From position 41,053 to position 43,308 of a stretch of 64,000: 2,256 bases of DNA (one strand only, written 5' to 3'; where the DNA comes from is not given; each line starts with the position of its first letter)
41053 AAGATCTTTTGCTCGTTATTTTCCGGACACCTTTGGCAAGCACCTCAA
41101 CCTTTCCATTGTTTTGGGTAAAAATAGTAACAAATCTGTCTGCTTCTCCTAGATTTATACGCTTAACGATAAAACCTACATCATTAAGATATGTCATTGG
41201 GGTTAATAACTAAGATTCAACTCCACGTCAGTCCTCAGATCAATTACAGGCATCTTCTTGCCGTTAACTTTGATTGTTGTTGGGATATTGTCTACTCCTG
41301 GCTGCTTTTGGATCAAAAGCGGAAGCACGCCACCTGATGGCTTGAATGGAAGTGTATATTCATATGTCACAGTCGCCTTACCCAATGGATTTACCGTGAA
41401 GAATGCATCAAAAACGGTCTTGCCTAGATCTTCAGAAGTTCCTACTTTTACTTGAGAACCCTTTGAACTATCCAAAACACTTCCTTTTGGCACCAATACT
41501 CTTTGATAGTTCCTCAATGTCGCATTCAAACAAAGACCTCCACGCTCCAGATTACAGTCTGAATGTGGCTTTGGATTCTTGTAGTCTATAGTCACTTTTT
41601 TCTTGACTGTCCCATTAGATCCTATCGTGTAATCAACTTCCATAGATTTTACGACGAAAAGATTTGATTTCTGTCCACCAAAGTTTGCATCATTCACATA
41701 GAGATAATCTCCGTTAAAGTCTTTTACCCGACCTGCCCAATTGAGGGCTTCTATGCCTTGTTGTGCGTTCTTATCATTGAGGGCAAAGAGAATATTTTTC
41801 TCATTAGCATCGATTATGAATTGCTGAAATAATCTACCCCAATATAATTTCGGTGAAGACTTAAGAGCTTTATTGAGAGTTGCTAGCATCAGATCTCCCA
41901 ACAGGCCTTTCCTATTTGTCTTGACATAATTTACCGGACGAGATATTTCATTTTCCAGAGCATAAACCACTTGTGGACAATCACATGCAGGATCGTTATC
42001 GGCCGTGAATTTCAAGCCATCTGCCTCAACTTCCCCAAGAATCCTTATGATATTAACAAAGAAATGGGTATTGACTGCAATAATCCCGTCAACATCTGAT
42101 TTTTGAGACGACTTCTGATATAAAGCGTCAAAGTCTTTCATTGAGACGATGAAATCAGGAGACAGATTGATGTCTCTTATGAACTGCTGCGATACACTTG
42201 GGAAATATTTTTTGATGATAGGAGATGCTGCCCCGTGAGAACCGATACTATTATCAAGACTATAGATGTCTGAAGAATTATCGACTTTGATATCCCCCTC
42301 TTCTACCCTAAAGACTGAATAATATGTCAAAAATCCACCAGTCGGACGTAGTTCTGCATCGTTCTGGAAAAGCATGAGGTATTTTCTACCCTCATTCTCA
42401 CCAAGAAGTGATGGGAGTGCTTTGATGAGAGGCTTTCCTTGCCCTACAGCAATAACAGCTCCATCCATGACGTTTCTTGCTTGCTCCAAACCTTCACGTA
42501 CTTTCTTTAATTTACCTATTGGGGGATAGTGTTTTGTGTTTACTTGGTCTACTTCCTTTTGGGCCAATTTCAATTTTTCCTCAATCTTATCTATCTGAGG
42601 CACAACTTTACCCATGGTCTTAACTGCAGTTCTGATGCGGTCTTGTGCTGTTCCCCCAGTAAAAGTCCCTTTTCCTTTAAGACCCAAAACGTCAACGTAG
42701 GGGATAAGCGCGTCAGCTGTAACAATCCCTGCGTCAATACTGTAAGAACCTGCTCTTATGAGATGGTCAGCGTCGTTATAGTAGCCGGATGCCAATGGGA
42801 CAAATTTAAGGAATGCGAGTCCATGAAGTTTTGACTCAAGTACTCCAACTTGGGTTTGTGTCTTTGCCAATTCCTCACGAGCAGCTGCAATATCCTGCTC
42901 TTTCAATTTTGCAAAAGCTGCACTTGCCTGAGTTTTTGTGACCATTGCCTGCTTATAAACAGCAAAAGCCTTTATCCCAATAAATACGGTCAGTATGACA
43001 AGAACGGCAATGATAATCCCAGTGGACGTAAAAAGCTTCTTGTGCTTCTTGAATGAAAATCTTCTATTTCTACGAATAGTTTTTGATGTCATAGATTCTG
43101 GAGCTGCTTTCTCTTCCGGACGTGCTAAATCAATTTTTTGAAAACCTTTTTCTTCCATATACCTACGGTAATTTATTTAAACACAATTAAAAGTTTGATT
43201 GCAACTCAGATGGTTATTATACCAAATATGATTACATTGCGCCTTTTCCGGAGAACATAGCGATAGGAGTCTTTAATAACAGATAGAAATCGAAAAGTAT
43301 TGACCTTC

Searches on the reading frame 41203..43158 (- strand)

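Call 64: search_protein_families(library=pfam, proteins=[window:41203-43158:-], max_evalue=0.00001)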
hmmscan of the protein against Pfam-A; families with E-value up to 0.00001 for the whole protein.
window:41203-43158:- (651 aa): 1 family
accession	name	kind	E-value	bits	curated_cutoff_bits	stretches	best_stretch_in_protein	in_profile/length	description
PF13196.11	DUF4012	-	2.4e-22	80.4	28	1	257-388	3-134/144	Protein of unknown function (DUF4012)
